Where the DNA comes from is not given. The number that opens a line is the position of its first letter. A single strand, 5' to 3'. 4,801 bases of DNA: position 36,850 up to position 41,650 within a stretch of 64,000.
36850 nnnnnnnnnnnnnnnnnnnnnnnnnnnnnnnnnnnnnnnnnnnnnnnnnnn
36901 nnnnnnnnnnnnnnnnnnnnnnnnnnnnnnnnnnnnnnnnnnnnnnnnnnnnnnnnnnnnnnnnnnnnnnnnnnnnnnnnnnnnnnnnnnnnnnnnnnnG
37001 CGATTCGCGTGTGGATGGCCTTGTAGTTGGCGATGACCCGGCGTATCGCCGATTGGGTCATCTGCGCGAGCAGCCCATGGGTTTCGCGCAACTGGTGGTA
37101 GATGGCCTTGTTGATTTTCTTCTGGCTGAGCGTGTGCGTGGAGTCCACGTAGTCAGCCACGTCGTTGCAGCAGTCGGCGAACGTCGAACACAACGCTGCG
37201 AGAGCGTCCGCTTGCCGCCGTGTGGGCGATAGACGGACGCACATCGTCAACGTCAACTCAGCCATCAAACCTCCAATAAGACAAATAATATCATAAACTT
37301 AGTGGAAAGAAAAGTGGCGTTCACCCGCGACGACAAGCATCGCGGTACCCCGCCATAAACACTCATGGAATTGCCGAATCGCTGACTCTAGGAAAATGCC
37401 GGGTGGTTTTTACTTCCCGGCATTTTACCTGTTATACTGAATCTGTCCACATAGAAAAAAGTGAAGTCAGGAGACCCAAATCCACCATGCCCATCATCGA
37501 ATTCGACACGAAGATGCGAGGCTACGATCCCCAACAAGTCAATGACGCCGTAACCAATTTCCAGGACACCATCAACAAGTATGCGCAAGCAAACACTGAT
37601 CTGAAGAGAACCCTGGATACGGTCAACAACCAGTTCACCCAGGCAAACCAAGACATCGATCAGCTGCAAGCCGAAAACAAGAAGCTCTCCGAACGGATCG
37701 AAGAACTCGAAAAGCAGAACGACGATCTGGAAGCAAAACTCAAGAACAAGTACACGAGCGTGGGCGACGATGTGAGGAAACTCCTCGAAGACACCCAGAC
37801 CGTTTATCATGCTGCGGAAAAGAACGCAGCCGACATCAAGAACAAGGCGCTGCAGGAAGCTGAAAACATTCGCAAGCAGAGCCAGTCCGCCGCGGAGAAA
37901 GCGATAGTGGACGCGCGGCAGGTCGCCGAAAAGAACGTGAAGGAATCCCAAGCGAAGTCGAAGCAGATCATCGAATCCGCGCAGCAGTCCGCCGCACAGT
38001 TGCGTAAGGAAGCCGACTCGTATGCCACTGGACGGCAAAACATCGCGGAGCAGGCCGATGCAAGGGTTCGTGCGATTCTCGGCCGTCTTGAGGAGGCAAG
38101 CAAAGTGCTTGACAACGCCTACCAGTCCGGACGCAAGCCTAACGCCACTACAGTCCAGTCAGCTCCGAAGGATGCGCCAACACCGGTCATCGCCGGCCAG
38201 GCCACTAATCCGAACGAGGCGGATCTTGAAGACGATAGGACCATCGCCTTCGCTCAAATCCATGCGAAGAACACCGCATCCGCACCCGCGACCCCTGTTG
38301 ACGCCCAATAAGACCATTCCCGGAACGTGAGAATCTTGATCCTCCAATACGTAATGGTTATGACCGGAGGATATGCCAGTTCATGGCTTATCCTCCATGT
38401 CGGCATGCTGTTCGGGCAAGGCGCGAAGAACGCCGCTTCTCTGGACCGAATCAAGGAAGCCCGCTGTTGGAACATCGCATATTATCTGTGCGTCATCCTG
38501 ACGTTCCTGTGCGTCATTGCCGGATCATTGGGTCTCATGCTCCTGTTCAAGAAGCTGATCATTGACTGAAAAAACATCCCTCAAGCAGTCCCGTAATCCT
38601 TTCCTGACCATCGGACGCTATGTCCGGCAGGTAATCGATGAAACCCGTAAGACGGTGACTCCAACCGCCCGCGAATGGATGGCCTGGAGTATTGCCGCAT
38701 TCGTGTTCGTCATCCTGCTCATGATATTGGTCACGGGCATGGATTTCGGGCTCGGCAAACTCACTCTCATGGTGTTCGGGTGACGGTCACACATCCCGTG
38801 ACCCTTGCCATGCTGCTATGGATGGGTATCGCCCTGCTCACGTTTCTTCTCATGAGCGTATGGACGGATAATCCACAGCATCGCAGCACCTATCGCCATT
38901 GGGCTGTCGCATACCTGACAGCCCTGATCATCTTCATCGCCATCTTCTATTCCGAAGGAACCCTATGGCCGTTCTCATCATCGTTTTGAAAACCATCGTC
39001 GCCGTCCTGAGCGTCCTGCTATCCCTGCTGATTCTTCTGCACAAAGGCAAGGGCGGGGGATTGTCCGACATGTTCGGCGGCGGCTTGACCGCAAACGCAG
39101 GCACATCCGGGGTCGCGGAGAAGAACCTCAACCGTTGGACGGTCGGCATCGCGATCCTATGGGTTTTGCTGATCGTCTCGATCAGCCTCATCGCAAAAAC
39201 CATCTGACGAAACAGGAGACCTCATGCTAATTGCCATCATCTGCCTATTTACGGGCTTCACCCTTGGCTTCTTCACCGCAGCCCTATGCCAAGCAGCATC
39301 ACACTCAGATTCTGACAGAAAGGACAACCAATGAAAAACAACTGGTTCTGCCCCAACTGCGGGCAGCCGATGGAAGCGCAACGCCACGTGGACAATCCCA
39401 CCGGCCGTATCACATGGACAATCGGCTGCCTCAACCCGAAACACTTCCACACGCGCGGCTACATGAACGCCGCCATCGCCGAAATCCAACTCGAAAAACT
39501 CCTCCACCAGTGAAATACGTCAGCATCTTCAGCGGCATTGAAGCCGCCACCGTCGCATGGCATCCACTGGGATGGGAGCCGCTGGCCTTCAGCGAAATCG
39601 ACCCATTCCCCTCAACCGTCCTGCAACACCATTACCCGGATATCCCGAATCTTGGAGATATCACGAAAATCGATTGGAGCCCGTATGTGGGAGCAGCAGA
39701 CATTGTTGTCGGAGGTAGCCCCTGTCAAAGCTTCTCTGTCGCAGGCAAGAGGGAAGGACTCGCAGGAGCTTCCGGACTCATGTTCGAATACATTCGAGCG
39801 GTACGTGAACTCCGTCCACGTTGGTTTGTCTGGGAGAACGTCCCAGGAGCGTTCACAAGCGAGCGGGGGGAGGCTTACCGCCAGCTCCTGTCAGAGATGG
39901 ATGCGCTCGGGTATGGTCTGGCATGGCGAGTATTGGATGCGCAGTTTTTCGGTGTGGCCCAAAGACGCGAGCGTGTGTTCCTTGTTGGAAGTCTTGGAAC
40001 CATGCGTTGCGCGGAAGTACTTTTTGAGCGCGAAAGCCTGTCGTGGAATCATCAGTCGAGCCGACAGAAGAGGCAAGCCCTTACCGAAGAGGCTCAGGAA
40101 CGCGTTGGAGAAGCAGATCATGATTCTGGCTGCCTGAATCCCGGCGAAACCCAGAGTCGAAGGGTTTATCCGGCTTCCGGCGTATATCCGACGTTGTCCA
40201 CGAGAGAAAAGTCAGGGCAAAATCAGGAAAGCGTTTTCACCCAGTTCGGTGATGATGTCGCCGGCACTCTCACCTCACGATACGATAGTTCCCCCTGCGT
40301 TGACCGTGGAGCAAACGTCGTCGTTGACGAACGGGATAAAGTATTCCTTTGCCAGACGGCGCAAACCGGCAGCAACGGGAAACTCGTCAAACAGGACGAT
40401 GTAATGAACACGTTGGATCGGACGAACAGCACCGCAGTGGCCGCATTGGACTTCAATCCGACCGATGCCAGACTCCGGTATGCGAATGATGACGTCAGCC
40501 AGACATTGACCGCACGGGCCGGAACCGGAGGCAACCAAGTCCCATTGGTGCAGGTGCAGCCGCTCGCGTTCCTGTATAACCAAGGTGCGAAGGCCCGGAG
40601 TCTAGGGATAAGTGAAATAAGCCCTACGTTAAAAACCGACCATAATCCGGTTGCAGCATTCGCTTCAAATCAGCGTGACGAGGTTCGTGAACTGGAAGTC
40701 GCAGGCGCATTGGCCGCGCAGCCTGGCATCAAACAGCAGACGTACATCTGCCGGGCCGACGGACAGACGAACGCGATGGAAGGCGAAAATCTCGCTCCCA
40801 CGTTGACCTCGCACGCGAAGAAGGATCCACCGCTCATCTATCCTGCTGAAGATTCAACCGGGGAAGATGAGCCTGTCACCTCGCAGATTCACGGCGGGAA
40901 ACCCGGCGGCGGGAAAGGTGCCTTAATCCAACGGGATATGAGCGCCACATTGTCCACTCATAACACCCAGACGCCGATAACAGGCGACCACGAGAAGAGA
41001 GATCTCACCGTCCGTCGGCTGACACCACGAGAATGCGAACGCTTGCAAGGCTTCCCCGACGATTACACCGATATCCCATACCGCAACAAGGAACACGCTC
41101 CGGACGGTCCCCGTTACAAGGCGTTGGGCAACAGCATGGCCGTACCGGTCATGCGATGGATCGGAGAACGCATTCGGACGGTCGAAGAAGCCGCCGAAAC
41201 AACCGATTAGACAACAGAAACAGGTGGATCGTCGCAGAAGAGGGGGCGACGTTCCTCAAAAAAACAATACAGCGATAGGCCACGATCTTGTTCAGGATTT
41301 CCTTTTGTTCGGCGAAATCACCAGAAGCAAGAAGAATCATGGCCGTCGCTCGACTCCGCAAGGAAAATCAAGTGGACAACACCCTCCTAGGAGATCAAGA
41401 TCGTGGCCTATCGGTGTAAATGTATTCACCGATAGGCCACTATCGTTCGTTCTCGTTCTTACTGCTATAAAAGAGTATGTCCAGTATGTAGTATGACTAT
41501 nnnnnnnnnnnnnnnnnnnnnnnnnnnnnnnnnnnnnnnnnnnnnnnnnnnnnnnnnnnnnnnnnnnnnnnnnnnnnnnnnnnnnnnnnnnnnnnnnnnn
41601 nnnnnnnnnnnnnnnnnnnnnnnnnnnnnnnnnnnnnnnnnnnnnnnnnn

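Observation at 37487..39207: Accessory SecE- and SecG-like paralogs next to a DivIVA-domain protein on a mobile element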

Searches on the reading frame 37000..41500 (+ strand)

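Call 89: search_protein_families(library=pfam, proteins=[L002:6935-7720:+], max_evalue=0.001)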
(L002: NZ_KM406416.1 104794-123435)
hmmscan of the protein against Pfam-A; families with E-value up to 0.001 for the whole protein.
L002:6935-7720:+ (262 aa): 1 family
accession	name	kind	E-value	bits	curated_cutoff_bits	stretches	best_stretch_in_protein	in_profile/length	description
PF05103.18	DivIVA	-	4.3e-06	27.2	28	0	2-59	11-68/131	DivIVA protein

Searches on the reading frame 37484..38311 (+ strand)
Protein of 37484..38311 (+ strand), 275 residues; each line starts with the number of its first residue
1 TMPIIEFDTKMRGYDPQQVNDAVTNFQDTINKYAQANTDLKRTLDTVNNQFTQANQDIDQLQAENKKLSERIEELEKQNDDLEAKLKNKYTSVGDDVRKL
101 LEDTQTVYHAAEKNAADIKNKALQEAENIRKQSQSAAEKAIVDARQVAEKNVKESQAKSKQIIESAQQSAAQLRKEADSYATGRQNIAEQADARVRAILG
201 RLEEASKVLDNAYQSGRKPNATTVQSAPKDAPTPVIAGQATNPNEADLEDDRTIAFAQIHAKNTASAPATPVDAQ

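Call 3: search_protein_families(library=pfam, proteins=[window:37484-38311:+], max_evalue=1)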
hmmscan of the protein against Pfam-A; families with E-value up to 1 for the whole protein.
window:37484-38311:+ (275 aa): 31 families (the best 25 are shown)
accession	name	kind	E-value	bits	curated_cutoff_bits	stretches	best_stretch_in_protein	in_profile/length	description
PF05103.18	DivIVA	-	1.6e-10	41.5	28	2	6-62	10-66/131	DivIVA protein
PF04102.17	SlyX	-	0.0012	19.9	30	1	41-82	16-57/67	SlyX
PF19220.6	Rod_CreS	-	0.0027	17.2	100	1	23-92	8-77/359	Crescentin, rod domain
PF23991.1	DUF7310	-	0.0047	17.8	40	1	41-115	2-74/83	Coiled-coil region of unknown function (DUF7310)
PF04108.17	ATG17_like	-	0.0085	16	43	1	17-209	112-277/355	Autophagy protein ATG17-like domain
PF14932.11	HAUS-augmin3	-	0.013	15.4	29.4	1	19-101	78-160/260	HAUS augmin-like complex subunit 3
PF13870.11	CCDC113_CCDC96_CC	-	0.015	15.5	31.6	1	20-89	62-131/177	CCDC113/CCDC96, coiled-coil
PF10728.14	DUF2520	-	0.015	15.5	25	1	77-156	7-86/125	Domain of unknown function (DUF2520)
PF06419.17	COG6_N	-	0.02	15.5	27.4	1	17-77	36-96/114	Conserved oligomeric complex COG6, N-terminal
PF04977.20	DivIC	-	0.021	15.1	28.9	1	44-85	19-60/80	Septum formation initiator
PF10046.14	BLOC1_2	-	0.024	15.4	33.4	1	24-87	30-96/96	Biogenesis of lysosome-related organelles complex-1 subunit 2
PF07889.17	DUF1664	-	0.025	15.1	34.6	1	39-118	38-117/124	Protein of unknown function (DUF1664)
PF16331.10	TolA_bind_tri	-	0.026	15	30.1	1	39-100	8-69/76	TolA binding protein trimerisation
PF05440.17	MtrB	-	0.028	15.3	27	1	43-91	11-57/94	Tetrahydromethanopterin S-methyltransferase subunit B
PF00170.26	bZIP_1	-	0.033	14.7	27.6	1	57-86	34-63/64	bZIP transcription factor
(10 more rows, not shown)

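Call 4: search_protein_families(library=ncbifam, proteins=[window:37484-38311:+], max_evalue=1)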
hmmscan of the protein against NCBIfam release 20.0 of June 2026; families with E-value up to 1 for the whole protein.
window:37484-38311:+ (275 aa): 38 families (the best 25 are shown)
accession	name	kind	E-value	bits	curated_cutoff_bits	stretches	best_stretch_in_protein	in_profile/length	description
NF050102.1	DivIVA_Wag31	equivalog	2.2e-07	31.1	260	1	12-211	21-218/256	DivIVA-like cell division protein Wag31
TIGR02169.1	SMC_prok_A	equivalog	6.5e-06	24.1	729.4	1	22-209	690-878/1165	chromosome segregation protein SMC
TIGR04523.1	Mplasa_alph_rch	subfamily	1.2e-05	23.5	270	1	19-211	536-732/745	helix-rich protein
TIGR02168.1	SMC_prok_B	equivalog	4.6e-05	21.3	567.35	1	20-201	273-464/1181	chromosome segregation protein SMC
NF005198.1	PRK06669.1-3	equivalog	7.8e-05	22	200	1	44-200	20-170/299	flagellar assembly protein FliH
TIGR03544.1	DivI1A_domain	domain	0.0002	21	22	1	6-22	10-26/34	DivIVA domain-containing protein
NF041483.1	growth_prot_Scy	equivalog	0.00035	18.2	1040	1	39-222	874-1034/1293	polarized growth protein Scy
NF010725.0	PRK14127.1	equivalog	0.00058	20.2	91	2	25-84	17-74/111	cell division regulator GpsB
NF041035.1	Rad50_Halo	equivalog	0.00081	17.9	1000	1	24-205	216-396/883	DNA double-strand break repair ATPase Rad50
TIGR04211.1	SH3_and_anchor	equivalog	0.0024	17.5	65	1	18-89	70-144/198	TIGR04211 family SH3 domain-containing protein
NF043058.1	T4SS_LegC2C7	subfamily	0.0034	16.4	350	1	21-185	97-262/348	LegC2/C7 family Dot/Icm T4SS effector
NF047408.1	SA0632_fam_LP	equivalog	0.004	16.8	70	1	55-91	28-64/68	SA0632 family lipoprotein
NF045487.1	ASRP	equivalog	0.005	15.5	300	1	27-192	347-481/593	archaea-specific SMC-related protein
NF038218.1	IcmG_DotF_IVB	equivalog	0.0058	16.3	200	1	15-87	111-183/266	type IVB secretion system protein IcmG/DotF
TIGR04166.1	methano_MtrB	equivalog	0.0064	16.7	50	1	40-92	9-59/95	tetrahydromethanopterin S-methyltransferase subunit MtrB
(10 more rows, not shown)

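Call 64: search_protein_families(library=phrogs, proteins=[window:37484-38308:+], max_evalue=0.01)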
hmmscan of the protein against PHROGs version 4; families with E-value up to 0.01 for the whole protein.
window:37484-38308:+ (275 aa): 10 families
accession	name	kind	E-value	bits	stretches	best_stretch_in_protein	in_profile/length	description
phrog_28765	-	unknown function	0.00049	21.5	0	54-82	18-46/80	-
phrog_14917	-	tail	0.0005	18.6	1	10-95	1899-1983/2249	tail length tape measure protein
phrog_1775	-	head and packaging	0.00073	18.1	1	20-174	518-672/1609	minor head protein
phrog_1009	-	unknown function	0.002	19.2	1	25-89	31-95/103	-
phrog_3671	-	unknown function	0.003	18.7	1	41-90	35-84/87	-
phrog_3999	-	unknown function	0.0033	18.6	0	52-120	34-102/107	-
phrog_3335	-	unknown function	0.0035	18.4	0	59-87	25-53/56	-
phrog_5763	-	unknown function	0.0065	16.8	1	23-106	79-161/283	-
phrog_5553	-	unknown function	0.0066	17.7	1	26-120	12-109/114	-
phrog_1625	-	moron, auxiliary metabolic gene and host takeover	0.0074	17.3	1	31-79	59-107/110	involved in bacteriocin production or immunity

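Call 94: search_protein_families(library=padloc, proteins=[window:37487-38308:+], max_evalue=0.01)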
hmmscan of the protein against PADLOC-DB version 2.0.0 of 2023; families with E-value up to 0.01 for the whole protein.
window:37487-38308:+ (274 aa): 20 families
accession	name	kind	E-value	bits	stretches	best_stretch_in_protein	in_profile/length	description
PDLC00598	ZorA1|ZorA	-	1.1e-05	22.1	1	18-214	344-544/663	MotA/ExbB/TolQ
PDLC00006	DruC1|DruC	-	5.5e-05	19.8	1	26-217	145-332/626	Unknown function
PDLC00551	JetC2|JetC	-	0.00016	17.6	1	23-189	853-1055/1365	DUF3584 domain; MukB-like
PDLC00519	JetC1|JetC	-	0.00026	17.3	1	27-204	264-439/1097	DUF3584 domain; MukB-like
PDLC00512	JetC1|JetC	-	0.00029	17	1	16-215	637-841/1123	DUF3584 domain; MukB-like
PDLC03859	LmuB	-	0.00055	17.2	1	36-187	348-469/611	-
PDLC03865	LmuB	-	0.00055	16.2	1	19-193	561-734/1007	-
PDLC00648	ZorA3|ZorA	-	0.00087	16.1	1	26-213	306-493/692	MotA/ExbB/TolQ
PDLC00581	JetC3|JetC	-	0.0013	14.6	1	23-210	858-1051/1473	DUF3584 domain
PDLC00503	JetC1|JetC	-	0.0014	14.8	1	18-178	663-826/1146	DUF3584 domain; MukB-like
PDLC03841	LeoBC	-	0.0015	15.7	1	29-175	299-449/601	-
PDLC00580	JetC3|JetC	-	0.0017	14.7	1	16-217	273-466/1068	DUF3584 domain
PDLC00518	JetC1|JetC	-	0.002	14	1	22-195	291-463/1112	DUF3584 domain; MukB-like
PDLC00516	JetC1|JetC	-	0.0024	14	1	13-209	254-442/1098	DUF3584 domain; MukB-like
PDLC00638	ZorA2|ZorA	-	0.0035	14.2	1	22-171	343-491/545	MotA/ExbB/TolQ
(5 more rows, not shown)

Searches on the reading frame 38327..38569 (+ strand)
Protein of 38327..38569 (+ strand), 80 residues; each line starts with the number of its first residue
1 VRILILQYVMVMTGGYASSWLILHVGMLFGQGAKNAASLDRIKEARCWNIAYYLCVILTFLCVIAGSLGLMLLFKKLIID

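Call 3: search_protein_families(library=pfam, proteins=[window:38327-38569:+], max_evalue=1)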
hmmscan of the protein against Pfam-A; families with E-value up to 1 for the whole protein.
window:38327-38569:+ (80 aa): 0 families

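Call 4: search_protein_families(library=ncbifam, proteins=[window:38327-38569:+], max_evalue=1)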
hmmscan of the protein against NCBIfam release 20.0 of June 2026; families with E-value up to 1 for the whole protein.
window:38327-38569:+ (80 aa): 1 family
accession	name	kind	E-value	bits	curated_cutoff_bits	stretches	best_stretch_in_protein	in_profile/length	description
NF011370.0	PRK14789.1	equivalog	0.05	13.3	248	1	4-47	80-119/194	lipoprotein signal peptidase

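Call 63: search_protein_families(library=pfam, proteins=[window:38360-38566:+], max_evalue=1)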
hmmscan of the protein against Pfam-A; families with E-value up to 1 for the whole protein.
window:38360-38566:+ (69 aa): 0 families

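Call 64: search_protein_families(library=phrogs, proteins=[window:38360-38566:+], max_evalue=0.01)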
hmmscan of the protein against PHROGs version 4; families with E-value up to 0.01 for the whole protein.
window:38360-38566:+ (69 aa): 0 families

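Call 94: search_protein_families(library=padloc, proteins=[window:38360-38566:+], max_evalue=0.01)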
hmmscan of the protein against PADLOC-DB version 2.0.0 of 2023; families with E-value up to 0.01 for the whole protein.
window:38360-38566:+ (69 aa): 0 families
